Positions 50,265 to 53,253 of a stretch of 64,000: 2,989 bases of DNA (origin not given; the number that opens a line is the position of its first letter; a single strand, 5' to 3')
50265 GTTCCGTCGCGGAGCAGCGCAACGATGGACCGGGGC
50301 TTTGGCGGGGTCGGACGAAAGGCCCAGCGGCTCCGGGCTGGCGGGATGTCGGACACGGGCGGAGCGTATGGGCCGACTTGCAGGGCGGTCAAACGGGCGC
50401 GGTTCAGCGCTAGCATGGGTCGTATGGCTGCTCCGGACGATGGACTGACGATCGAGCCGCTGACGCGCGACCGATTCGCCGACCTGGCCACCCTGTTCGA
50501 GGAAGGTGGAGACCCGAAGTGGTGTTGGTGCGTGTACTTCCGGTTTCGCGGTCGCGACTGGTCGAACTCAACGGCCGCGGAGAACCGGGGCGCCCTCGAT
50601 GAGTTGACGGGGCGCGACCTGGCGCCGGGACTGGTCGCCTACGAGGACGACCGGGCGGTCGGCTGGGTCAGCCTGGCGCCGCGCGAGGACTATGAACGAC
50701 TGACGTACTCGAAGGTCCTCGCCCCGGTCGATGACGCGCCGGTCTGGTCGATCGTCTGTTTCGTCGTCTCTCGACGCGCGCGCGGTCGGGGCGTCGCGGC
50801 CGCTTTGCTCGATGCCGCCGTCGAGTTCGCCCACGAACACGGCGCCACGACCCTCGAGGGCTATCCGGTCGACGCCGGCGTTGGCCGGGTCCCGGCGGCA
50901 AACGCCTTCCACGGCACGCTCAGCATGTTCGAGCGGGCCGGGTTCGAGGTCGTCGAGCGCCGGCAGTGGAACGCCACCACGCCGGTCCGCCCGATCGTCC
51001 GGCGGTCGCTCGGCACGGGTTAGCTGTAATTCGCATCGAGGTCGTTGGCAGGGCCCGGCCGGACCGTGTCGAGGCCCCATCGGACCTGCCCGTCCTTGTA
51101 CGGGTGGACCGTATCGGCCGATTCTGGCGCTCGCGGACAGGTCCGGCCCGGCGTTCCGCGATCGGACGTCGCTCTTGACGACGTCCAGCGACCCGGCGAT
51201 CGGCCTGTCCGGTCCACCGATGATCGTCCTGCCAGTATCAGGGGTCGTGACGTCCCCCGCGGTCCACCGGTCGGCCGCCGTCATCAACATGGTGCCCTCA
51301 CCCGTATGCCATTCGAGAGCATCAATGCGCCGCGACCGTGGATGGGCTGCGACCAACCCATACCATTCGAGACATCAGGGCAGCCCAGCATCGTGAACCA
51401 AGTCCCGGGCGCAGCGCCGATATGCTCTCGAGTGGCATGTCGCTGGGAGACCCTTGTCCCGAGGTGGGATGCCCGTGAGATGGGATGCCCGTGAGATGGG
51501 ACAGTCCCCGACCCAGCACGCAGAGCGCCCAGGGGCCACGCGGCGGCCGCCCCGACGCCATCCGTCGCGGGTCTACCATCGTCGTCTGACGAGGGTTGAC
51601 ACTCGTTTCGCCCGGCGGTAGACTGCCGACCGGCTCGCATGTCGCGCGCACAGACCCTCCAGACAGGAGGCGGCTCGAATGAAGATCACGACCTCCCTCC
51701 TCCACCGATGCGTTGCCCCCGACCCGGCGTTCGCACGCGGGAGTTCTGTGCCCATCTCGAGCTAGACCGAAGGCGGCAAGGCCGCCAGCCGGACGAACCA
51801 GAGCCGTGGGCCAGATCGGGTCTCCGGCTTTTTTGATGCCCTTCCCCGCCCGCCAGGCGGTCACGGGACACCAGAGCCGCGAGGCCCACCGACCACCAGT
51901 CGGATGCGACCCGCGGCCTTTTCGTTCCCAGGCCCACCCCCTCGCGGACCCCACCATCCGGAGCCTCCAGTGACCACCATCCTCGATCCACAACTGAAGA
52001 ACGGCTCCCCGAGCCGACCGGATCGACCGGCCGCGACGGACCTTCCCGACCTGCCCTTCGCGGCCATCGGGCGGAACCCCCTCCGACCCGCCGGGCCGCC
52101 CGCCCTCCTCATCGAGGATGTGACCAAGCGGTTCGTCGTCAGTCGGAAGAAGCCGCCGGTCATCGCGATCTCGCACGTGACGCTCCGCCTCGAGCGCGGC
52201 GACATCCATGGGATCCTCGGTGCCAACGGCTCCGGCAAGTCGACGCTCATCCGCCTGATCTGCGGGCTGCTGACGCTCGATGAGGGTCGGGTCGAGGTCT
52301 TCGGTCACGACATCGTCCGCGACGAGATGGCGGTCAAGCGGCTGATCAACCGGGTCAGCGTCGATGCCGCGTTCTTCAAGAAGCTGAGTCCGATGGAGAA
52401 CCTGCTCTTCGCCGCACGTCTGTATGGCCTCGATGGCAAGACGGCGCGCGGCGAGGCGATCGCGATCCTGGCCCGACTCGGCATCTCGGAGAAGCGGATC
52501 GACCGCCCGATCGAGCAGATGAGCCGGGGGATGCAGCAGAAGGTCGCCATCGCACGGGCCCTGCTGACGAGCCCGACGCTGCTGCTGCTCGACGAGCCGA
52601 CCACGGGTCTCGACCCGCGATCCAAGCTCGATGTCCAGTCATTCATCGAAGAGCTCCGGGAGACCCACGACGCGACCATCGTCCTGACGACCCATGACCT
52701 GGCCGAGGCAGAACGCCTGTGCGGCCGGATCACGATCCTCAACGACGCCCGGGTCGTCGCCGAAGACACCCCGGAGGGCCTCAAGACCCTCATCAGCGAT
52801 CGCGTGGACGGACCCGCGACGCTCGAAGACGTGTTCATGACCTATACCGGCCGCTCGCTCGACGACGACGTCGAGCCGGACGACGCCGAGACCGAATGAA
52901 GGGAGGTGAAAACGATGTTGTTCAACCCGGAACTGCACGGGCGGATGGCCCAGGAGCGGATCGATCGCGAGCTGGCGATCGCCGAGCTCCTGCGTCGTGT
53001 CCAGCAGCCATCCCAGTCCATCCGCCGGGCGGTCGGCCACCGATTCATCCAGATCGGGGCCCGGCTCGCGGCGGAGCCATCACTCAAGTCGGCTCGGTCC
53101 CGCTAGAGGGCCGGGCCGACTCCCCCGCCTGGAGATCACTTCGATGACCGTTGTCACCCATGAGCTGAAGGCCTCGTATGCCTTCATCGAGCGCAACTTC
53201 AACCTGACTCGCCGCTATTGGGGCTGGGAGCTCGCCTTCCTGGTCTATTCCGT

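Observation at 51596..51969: Consensus promoter, SD-sequestering hairpin, 28-codon uORF and U-tract terminator ahead of an ABC-2 exporter: candidate ribosome-sensing attenuator or small-peptide gene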

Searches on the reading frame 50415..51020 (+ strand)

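Call 16: search_protein_families(library=ncbifam, proteins=[window:50415-51020:+], max_evalue=0.01)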
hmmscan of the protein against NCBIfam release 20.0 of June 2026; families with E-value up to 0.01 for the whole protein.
seq(202 aa): 2 families
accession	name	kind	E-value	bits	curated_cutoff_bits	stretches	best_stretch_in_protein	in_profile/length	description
NF043067.1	AAC_6p_group_E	equivalog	2.5e-05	24.2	140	1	49-147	17-107/140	aminoglycoside 6'-N-acetyltransferase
NF033130.1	AAC_6p_A48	exception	0.002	18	300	1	82-173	56-135/147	AacA48 family aminoglycoside 6'-N-acetyltransferase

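Call 17: search_protein_families(library=pfam, proteins=[window:50415-51020:+], max_evalue=0.01)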
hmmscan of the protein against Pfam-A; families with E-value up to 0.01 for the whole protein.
seq(202 aa): 5 families
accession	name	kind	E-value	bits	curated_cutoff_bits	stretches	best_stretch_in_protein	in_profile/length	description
PF00583.31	Acetyltransf_1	-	1.1e-11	45.4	20.7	1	56-147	16-96/116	Acetyltransferase (GNAT) family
PF13508.13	Acetyltransf_7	-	1.2e-07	32.4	27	1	73-178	6-83/84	Acetyltransferase (GNAT) domain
PF13673.13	Acetyltransf_10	-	0.00014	22.3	23.6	1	73-146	34-87/128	Acetyltransferase (GNAT) domain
PF14542.12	Acetyltransf_CG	-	0.00034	21.1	30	1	110-144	24-58/80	GCN5-related N-acetyl-transferase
PF13302.13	Acetyltransf_3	-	0.0056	17.8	25.4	1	11-148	2-118/138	Acetyltransferase (GNAT) domain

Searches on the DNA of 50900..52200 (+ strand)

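Call 3: search_rna_families(source=window, start=50900, end=52200, threshold=evalue, max_evalue=10, show_alignments=5)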
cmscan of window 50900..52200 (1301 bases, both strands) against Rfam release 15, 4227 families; matches with E-value up to 10: 6.
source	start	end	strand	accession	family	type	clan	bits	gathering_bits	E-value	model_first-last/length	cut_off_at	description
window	51771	51834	+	RF02241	Xoo2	Gene; sRNA;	-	23.2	45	0.069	1-78/78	no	Xanthomonadaceae sRNA Xoo2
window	51046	51091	-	RF03231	mir-4523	Gene; miRNA;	-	18.6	96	9.9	1-69/69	no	mir-4523 microRNA precursor family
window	51225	51322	-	RF02479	GlsR13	Gene; snRNA; snoRNA; CD-box;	-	16.8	100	1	1-100/100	no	Small nucleolar RNA GlsR13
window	51438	51498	+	RF00939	mir-504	Gene; miRNA;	-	15.2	57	9.4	1-78/78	no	mir-504 microRNA precursor family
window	51159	51186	+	RF01678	P37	Gene; sRNA;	-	14.8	50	9.6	1-62/62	no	Pseudomonas sRNA P37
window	51565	51632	-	RF02940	COG3860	Cis-reg;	-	12.4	42.5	8.4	1-54/54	no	COG3860 RNA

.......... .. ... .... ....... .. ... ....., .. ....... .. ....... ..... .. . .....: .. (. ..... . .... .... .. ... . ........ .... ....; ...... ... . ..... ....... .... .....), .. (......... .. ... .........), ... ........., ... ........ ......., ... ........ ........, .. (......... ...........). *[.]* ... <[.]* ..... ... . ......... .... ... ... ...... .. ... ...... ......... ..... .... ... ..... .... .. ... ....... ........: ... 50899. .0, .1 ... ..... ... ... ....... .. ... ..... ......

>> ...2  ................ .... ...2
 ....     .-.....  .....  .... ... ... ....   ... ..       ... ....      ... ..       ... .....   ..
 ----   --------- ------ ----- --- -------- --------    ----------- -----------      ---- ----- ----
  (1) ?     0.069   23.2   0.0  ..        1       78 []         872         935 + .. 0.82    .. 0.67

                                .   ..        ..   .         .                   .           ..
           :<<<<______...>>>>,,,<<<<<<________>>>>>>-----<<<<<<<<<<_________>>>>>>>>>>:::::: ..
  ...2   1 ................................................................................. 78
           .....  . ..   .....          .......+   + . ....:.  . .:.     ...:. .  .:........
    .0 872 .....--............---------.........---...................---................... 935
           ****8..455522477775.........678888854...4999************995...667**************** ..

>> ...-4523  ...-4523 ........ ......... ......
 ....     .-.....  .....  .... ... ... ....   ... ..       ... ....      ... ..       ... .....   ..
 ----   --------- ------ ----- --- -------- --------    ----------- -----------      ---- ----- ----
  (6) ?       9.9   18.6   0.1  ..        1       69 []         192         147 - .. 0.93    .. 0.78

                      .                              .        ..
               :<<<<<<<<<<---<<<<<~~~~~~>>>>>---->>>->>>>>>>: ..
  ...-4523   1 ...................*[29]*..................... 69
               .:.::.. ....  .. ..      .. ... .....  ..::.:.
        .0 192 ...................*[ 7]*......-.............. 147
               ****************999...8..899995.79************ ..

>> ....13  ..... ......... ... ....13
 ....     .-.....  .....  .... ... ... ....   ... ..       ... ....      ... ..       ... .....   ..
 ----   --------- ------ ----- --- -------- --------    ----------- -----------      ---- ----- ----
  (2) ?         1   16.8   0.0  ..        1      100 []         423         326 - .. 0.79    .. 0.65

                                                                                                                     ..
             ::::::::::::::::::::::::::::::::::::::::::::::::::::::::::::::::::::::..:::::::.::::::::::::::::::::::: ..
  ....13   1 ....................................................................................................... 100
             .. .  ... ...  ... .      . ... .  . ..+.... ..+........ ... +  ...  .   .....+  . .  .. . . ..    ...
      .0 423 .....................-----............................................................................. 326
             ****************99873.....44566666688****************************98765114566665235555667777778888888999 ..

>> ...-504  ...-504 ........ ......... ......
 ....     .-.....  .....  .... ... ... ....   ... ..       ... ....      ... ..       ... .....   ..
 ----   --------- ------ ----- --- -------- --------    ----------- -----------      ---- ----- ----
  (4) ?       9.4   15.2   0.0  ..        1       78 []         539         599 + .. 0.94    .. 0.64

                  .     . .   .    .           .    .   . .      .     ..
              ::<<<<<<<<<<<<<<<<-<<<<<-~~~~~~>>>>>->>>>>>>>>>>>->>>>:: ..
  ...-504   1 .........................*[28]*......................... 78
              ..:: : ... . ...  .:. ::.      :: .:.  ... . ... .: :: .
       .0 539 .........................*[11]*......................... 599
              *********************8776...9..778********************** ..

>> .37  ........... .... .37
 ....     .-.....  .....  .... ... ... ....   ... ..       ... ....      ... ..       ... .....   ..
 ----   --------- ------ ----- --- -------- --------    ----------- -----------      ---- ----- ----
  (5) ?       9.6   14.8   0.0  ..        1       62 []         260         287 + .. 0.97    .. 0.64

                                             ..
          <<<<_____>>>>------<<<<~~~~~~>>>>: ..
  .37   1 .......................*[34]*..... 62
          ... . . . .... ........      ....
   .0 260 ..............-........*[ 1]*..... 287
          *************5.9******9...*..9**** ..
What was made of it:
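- On Known riboswitch or cis-regulatory RNA families (Rfam 15): cmscan at E<=10 over 50900-52200 returned only a 23-bit Xoo2 hit on the terminator, against a gathering score of 45 (call 3).
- Checked: The Xoo2 hit of 23 bits is the terminator only (call 3).
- No Rfam family matches at E<=10 (call 3).
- Tried and rejected: Nothing (call 3).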

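Call 56: build_rna_model(alignment_id=A2, structure=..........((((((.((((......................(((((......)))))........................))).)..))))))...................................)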
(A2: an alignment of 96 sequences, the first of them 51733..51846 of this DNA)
Model R1 built from alignment A2 (96 sequences, 131 columns); structure: as given.
model positions 115; base pairs 15; branch points 0; effective number of sequences 2.61; information 0.59 bits per position. Calibrated on 0.2 Mb of random sequence (short: E-values are rough).
structure used (alignment columns):
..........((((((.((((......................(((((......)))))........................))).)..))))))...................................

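Call 57: search_with_rna_model(model_id=R1, source=window, max_evalue=10)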
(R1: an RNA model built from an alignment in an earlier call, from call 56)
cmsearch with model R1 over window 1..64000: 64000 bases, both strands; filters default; matches with E-value up to 10: 4.
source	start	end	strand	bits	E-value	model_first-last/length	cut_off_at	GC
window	51733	51846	+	114.9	5.6e-27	1-115/115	no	0.66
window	39609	39690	+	12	0.56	11-91/115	no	0.74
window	51788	51904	-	11.5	0.73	1-115/115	no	0.7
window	32202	32236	-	8.6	3.9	40-75/115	no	0.69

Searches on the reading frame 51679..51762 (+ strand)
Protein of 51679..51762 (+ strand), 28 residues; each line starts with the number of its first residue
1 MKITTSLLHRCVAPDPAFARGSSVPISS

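Call 47: search_protein_families(library=ncbifam, proteins=[window:51679-51762:+], max_evalue=10)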
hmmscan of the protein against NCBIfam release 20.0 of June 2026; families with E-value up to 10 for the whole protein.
seq(28 aa): 0 families

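Call 48: search_protein_families(library=pfam, proteins=[window:51679-51762:+], max_evalue=10)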
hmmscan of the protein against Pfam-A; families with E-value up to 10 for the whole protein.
seq(28 aa): 0 families
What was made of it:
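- On bmrB leader family: No family hits (calls 47, 48).
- No known arrest motif or family matches (calls 47, 48).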

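Call 59: list_cluster_members(proteins=[window:51679-51762:+, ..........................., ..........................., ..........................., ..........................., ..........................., window:51639-51833:+])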
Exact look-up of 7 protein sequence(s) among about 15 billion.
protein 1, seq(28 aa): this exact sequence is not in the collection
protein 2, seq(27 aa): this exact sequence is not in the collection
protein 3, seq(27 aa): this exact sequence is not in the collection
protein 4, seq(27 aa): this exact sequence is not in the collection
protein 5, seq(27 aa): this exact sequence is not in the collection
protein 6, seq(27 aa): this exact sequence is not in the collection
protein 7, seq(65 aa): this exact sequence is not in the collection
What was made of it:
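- Tried and rejected: Nothing (calls 47, 48, 59).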

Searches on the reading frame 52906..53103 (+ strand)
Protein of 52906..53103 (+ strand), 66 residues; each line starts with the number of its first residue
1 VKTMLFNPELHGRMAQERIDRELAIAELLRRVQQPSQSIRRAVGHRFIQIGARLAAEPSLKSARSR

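Call 16: search_protein_families(library=ncbifam, proteins=[window:52906-53103:+], max_evalue=0.01)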
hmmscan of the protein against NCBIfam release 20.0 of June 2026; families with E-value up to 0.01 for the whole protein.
window:52906-53103:+ (66 aa): 0 families

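Call 17: search_protein_families(library=pfam, proteins=[window:52906-53103:+], max_evalue=0.01)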
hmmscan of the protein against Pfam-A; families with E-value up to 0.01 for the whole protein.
window:52906-53103:+ (66 aa): 0 families

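Call 58: find_homologous_proteins(query=window:52906-53103:+, max_evalue=0.001)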
Query window:52906-53103:+ (66 aa): 70 proteins with E <= 0.001 among 72 candidates.
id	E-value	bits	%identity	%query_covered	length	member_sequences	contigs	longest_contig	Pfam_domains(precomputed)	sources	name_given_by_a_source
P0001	3.5e-31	123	100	95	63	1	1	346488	-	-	-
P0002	8.2e-23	96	79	95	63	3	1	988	-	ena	-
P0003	1.1e-21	93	73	97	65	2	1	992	-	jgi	jgi:hypothetical protein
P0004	2.9e-21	92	75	95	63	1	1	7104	-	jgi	jgi:hypothetical protein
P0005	5.7e-21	91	75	95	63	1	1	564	-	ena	-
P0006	8.1e-21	90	73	95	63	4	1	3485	-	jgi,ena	jgi:hypothetical protein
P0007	8.9e-21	90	73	97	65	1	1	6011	-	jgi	jgi:hypothetical protein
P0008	1.1e-20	90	71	95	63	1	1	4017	-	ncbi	ncbi:MAG: hypothetical protein ABJC39_08725 [Chloroflexota bacterium]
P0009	1.3e-20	90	75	95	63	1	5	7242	-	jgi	jgi:hypothetical protein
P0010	2.2e-20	89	70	97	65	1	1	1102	-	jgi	jgi:hypothetical protein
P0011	2.4e-20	89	76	95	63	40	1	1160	-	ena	-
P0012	2.9e-20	88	73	95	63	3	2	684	-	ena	-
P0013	3.3e-20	88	71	95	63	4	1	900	-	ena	-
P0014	1.0e-19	87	73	95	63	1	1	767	-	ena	-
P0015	2.0e-19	86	73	95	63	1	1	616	-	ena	-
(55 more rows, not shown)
